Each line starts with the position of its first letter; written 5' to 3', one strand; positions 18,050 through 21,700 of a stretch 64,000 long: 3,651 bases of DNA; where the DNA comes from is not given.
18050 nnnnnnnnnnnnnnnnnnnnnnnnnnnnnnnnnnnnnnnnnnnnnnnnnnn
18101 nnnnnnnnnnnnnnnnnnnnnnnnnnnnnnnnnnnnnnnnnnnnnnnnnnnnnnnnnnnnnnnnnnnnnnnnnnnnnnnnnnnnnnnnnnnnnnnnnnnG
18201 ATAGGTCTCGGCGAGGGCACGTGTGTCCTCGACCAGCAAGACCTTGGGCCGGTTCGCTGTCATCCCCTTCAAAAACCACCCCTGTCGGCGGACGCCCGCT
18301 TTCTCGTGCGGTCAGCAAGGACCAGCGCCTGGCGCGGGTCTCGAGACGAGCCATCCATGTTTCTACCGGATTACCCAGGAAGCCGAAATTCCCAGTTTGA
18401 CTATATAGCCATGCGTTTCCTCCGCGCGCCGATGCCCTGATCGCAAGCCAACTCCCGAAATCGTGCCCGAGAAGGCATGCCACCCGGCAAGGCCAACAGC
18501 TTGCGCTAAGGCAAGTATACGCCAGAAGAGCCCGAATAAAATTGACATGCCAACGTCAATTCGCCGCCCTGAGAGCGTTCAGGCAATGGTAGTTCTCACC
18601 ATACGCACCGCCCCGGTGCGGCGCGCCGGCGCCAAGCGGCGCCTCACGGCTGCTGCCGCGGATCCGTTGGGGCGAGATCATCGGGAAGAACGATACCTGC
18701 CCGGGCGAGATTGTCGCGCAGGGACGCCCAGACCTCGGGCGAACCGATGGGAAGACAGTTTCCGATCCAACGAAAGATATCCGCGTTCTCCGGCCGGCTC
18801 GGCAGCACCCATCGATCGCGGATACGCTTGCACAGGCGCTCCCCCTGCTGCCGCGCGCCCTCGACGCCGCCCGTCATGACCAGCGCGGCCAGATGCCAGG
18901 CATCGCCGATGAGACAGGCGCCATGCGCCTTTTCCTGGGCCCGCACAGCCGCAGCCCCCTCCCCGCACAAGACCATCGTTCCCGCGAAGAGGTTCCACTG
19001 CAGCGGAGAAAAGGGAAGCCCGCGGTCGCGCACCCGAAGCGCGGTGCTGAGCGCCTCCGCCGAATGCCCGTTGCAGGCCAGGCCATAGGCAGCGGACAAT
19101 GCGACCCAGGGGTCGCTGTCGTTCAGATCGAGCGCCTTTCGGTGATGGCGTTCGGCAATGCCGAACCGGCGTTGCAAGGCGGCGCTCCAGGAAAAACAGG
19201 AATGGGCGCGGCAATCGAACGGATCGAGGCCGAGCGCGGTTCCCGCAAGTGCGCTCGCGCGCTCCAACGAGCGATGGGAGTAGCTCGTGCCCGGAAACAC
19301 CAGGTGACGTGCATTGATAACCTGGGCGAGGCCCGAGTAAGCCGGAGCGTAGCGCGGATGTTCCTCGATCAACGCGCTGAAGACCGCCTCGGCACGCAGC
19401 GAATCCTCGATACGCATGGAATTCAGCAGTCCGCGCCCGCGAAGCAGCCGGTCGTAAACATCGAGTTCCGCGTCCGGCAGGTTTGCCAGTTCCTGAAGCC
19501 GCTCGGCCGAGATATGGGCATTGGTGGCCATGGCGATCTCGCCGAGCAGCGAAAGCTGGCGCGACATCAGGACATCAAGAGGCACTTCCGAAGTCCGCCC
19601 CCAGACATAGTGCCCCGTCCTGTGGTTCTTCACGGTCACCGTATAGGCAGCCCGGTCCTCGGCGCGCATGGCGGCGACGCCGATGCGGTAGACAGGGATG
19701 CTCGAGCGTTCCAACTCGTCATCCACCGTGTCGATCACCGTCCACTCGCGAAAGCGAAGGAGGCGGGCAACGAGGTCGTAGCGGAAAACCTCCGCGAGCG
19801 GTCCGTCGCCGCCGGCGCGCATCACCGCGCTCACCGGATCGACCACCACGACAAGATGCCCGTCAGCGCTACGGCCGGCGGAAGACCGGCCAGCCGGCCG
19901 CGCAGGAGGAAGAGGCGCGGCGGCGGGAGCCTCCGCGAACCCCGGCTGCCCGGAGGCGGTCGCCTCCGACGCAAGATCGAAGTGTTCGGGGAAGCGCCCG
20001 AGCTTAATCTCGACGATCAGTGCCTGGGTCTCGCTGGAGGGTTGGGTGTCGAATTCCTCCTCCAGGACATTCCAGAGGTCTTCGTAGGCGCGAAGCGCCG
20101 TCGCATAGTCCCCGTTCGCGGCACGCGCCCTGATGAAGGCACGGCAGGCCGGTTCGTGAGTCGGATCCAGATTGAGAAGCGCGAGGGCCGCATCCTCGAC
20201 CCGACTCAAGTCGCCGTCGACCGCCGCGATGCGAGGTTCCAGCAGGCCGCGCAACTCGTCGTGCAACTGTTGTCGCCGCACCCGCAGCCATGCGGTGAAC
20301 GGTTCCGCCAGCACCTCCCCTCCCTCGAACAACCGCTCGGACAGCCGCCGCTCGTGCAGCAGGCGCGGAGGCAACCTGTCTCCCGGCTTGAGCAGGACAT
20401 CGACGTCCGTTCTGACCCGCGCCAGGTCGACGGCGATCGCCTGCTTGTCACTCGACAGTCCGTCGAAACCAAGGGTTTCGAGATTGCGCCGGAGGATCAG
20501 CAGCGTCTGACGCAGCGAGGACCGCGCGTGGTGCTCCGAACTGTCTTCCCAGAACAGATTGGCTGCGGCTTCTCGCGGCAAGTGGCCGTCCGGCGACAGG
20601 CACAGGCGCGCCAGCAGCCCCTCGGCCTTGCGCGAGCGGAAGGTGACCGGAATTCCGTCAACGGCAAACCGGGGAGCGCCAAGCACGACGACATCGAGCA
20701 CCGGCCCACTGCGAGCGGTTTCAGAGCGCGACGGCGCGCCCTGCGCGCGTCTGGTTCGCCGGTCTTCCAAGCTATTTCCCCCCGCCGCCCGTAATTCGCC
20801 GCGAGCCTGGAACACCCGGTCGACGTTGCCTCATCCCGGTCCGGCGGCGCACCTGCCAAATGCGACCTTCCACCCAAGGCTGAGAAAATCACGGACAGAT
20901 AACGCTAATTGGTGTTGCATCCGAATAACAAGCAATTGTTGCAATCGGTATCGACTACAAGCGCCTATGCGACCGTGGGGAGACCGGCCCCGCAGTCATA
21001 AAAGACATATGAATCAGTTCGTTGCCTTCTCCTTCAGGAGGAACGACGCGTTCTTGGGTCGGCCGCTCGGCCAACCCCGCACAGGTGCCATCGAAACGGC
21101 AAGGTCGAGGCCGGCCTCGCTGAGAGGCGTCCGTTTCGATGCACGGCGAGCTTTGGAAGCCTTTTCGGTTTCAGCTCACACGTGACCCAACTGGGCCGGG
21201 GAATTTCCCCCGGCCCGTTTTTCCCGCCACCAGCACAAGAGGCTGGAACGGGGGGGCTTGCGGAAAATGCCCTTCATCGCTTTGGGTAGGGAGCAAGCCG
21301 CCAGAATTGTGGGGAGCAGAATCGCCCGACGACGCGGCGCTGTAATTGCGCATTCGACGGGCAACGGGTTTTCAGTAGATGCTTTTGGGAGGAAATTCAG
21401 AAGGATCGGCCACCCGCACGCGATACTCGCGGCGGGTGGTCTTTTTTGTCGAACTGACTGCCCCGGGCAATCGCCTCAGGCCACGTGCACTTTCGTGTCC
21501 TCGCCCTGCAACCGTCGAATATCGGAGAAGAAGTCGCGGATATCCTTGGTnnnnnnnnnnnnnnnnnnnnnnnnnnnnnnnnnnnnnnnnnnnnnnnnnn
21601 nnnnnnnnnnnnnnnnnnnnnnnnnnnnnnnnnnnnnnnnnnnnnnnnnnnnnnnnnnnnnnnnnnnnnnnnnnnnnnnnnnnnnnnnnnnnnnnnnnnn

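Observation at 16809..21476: Possible LuxO/Qrr-like circuit in an alphaproteobacterium: orphan LuxO-like activator, BTAD regulator and sigma54-type promoter with sRNA candidates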

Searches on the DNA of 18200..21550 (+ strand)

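Call 37: search_rna_families(source=window, start=18200, end=21550, threshold=evalue, max_evalue=10, show_alignments=2)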
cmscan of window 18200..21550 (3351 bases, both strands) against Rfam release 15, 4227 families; matches with E-value up to 10: 5.
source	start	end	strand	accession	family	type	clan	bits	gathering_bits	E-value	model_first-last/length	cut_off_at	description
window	20341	20417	+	RF01744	livK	Cis-reg;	-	23.2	65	1.9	1-84/84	no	livK RNA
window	21154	21209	-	RF01090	RF_site4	Cis-reg; frameshift_element;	-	22.9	45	0.55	1-66/66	no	Edr gene ribosomal frameshift signal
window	18894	18954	+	RF02023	mir-1208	Gene; miRNA;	-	18.2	90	6.3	1-73/73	no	mir-1208 microRNA precursor family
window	21120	21222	+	RF02345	ar15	Gene; sRNA;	CL00108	17.6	40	2.4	1-112/112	no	Alphaproteobacterial ar15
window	21183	21210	+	RF02975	DUF3800-XI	Gene; sRNA;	-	14.2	37.8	7.6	1-48/48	no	DUF3800-XI RNA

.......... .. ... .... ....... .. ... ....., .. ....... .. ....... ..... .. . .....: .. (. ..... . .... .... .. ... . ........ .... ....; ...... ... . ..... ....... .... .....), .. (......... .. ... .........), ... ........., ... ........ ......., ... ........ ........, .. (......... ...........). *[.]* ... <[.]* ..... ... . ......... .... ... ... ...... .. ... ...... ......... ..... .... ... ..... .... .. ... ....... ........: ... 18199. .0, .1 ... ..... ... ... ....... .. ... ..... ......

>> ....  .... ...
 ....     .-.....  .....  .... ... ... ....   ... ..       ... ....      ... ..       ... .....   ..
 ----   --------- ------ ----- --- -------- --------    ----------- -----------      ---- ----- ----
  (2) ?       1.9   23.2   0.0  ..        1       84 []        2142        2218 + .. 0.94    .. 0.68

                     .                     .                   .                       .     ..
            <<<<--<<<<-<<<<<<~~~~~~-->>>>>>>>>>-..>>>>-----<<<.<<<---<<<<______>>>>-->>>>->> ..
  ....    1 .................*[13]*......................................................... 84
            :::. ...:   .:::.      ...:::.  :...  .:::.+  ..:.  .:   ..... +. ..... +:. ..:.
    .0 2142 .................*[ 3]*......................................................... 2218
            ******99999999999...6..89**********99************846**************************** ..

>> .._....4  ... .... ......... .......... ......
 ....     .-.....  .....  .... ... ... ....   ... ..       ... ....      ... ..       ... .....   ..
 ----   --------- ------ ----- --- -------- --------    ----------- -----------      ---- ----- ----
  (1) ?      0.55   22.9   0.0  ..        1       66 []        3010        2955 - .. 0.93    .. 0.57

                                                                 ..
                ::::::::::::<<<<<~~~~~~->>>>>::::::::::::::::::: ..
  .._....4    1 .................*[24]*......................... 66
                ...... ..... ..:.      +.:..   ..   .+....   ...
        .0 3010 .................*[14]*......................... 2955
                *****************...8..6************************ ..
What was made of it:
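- On LuxO (Vibrio-type quorum-sensing response regulator): No Qrr hit at E up to 10 (call 37).
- On AbcR / ar15 small RNAs (Rfam RF02345): 17.6 bits, E = 2.4, at 21120-21222 (call 37).
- There is no Qrr match even at E = 10 (call 37).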

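Call 54: build_rna_model(alignment_id=A4, structure=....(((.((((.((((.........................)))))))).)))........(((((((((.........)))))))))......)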
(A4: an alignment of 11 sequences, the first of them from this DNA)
Model R1 built from alignment A4 (11 sequences, 95 columns); structure: as given.
model positions 88; base pairs 20; branch points 1; effective number of sequences 2.08; information 0.647 bits per position. Calibrated on 0.2 Mb of random sequence (short: E-values are rough).
structure used (alignment columns):
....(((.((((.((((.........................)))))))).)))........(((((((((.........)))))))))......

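Call 55: search_with_rna_model(model_id=R1, sources=[window, L001, L002, L003, L004, L005, L006, L007, L008, L009, L010, L011, L012, L013, L014, L016, L017, L019, L020, L023, L027, L029, L031, L032, L034, L038, L042, L044, L046, L047, L049, L051, L052, L055, L057, L058, L063, L064, L067, L071, L072, L073, L074, L076, L079, L080, L081, L084, L085, L087, L088, L090, L091, L092, L093, L094, L095, L096, L097], max_evalue=1)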
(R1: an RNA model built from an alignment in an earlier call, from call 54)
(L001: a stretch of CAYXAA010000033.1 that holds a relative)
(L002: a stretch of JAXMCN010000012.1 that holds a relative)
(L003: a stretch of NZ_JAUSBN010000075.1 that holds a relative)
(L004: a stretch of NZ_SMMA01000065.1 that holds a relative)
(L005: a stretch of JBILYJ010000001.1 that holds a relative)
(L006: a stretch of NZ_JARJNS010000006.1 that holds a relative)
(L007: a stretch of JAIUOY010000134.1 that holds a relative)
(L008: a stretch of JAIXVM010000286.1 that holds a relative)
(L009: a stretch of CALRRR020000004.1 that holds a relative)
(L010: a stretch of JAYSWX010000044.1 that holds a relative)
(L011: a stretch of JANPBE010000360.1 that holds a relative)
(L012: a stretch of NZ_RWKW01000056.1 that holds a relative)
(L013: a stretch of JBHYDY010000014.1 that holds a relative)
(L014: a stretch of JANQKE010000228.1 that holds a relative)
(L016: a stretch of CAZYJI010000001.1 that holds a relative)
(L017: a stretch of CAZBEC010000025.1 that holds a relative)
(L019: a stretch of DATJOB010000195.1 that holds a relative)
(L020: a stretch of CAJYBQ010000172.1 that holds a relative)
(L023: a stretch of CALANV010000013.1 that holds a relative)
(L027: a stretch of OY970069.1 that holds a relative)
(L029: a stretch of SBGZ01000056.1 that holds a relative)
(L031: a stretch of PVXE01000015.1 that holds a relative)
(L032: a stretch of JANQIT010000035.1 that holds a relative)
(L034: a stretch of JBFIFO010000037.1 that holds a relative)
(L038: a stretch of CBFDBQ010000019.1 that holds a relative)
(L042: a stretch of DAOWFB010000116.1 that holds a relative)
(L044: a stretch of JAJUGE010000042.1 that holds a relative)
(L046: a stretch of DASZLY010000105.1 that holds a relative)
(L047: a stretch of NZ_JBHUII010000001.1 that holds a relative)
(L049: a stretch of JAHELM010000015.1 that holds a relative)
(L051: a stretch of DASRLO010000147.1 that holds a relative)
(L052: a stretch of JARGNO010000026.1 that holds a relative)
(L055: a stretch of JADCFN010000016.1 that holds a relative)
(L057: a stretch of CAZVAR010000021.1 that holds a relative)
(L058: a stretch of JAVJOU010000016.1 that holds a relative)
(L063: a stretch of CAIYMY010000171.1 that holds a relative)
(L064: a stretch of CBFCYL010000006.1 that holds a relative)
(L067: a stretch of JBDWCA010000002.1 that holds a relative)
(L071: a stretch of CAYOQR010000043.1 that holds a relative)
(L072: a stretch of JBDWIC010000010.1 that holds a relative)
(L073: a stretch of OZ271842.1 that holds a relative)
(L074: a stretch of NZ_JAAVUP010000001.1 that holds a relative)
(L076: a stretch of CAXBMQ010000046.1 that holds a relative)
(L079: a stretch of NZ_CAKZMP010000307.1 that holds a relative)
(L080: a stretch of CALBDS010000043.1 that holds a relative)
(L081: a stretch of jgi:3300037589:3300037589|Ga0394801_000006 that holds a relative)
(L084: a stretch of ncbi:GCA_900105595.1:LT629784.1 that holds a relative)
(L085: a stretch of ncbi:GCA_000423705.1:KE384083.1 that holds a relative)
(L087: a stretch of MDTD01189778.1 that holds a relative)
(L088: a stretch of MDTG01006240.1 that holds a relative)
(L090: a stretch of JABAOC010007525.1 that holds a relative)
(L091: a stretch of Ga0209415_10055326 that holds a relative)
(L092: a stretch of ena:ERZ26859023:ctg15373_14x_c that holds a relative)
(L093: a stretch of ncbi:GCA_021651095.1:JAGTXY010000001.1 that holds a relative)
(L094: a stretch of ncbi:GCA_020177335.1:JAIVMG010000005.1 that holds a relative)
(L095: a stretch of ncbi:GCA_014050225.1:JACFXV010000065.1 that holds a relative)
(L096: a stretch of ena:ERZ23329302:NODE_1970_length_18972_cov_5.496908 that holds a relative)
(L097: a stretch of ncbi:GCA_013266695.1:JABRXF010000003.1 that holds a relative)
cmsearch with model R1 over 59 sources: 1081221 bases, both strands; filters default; matches with E-value up to 1: 23.
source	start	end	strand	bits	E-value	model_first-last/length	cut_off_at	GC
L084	6472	6559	-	91.2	2.9e-19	1-88/88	no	0.62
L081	7182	7267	-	89.7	6.9e-19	1-88/88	no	0.63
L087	2903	2988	-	89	9.7e-19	1-88/88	no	0.64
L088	3215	3303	-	89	9.9e-19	1-88/88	no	0.6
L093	2036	2126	-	88.6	1.3e-18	1-88/88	no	0.63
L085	4704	4790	-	88.1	1.7e-18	1-88/88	no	0.62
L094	1777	1869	-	87.2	2.8e-18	1-88/88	no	0.58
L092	2109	2200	-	83.7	1.9e-17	1-88/88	no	0.59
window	21138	21222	+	80.8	9.8e-17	1-88/88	no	0.59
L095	291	381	-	73.4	6.3e-15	1-88/88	no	0.66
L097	375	464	-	58.5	2.6e-11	1-88/88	no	0.66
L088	3166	3252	+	23.1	0.011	1-88/88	no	0.69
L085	4655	4741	+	23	0.011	1-88/88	no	0.69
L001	9509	9597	-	22.7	0.014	1-88/88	no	0.69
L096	6503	6591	-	22.7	0.014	1-88/88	no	0.69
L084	6434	6509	+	21.3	0.029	1-88/88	no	0.71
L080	18859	18942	+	19.6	0.075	1-88/88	no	0.68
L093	2010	2072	+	18.5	0.14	1-88/88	no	0.68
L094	1783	1809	+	18.2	0.17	57-82/88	no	0.74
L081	7184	7212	+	17.7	0.23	53-82/88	no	0.69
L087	2905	2933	+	17.7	0.23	53-82/88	no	0.69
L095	241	326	+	16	0.56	1-88/88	no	0.53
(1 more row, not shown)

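Call 56: search_with_rna_model(model_id=R1, sources=[L001, L096, L080], max_evalue=1, show_alignments=3)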
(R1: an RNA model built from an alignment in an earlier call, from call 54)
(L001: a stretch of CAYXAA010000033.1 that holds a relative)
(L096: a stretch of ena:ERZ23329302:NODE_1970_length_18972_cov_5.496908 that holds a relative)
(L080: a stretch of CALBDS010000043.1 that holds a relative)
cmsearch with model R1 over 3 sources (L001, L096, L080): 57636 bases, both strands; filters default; matches with E-value up to 1: 5.
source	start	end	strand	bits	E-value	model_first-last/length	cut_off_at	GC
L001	9509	9597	-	22.7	0.00073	1-88/88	no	0.69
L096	6503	6591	-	22.7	0.00073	1-88/88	no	0.69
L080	18859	18942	+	19.6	0.004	1-88/88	no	0.68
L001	4293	4374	-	12.2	0.26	1-88/88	no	0.7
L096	1287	1368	-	12.2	0.26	1-88/88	no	0.7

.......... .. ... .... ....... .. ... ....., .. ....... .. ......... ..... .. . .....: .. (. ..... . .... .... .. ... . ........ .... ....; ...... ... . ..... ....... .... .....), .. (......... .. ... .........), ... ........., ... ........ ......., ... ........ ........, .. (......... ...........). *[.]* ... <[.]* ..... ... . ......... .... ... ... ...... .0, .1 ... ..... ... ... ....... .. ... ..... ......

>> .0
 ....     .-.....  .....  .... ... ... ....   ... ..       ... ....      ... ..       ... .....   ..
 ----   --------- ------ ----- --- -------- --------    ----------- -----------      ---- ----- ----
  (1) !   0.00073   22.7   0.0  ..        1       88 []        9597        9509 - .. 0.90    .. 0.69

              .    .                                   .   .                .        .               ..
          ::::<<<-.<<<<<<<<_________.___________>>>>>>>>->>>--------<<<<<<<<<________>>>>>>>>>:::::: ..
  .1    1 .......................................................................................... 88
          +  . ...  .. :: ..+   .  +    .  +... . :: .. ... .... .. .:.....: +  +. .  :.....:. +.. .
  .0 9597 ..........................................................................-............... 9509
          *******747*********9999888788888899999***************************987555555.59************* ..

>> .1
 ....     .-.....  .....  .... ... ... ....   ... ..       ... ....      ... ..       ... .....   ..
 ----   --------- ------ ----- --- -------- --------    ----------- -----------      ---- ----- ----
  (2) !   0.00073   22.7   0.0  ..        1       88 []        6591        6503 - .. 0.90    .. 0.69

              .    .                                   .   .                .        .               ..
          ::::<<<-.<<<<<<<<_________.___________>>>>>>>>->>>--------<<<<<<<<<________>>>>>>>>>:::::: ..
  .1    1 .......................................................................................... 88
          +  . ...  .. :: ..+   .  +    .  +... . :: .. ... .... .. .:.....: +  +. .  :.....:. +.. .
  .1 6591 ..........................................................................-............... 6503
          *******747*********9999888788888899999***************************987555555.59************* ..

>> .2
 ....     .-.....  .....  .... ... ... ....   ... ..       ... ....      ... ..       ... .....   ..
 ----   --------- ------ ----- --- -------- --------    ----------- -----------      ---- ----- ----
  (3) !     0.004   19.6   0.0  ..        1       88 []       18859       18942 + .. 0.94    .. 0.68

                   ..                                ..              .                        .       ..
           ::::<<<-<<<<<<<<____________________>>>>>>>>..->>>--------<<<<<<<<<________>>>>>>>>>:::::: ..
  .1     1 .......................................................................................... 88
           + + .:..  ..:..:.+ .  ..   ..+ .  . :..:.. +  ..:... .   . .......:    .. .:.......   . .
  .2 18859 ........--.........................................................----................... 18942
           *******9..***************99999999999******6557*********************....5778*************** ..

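Call 68: search_with_rna_model(model_id=R1, sources=[window, L081, L084, L085, L087, L088, L092, L093, L094, L095, L097, L098, L099, L096], max_evalue=0.001, make_alignment=true)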
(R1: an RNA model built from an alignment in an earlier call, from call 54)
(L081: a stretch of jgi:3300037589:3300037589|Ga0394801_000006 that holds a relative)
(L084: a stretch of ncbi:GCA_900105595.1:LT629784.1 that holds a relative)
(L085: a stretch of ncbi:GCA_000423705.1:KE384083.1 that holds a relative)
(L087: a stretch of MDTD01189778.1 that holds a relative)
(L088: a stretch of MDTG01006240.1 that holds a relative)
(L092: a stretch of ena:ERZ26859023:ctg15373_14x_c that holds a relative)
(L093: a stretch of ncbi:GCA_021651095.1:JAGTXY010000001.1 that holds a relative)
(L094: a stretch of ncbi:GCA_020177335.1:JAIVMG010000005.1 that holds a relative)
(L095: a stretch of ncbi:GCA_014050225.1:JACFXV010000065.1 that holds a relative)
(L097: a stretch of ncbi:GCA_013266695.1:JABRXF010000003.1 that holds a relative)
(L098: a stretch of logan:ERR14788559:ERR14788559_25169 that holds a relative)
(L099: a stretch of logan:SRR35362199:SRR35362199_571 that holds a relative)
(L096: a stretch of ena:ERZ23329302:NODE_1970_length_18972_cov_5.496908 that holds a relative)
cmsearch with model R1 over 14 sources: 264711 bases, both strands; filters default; matches with E-value up to 0.001: 13.
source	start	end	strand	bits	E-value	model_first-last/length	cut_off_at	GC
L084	6472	6559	-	91.2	7e-20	1-88/88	no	0.62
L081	7182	7267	-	89.7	1.7e-19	1-88/88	no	0.63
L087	2903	2988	-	89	2.4e-19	1-88/88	no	0.64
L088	3215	3303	-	89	2.4e-19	1-88/88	no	0.6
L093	2036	2126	-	88.6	3.1e-19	1-88/88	no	0.63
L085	4704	4790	-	88.1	4.1e-19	1-88/88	no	0.62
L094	1777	1869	-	87.2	6.8e-19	1-88/88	no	0.58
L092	2109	2200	-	83.7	4.8e-18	1-88/88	no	0.59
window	21138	21222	+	80.8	2.4e-17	1-88/88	no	0.59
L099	107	194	-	78.1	1.1e-16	1-88/88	no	0.61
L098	700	788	-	73.4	1.5e-15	1-88/88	no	0.65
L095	291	381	-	73.4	1.5e-15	1-88/88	no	0.66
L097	375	464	-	58.5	6.3e-12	1-88/88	no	0.66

Alignment A5: 13 matches aligned to the model, 96 columns, each read 5' to 3' on its own strand. Consensus structure (alignment columns), stored with it:
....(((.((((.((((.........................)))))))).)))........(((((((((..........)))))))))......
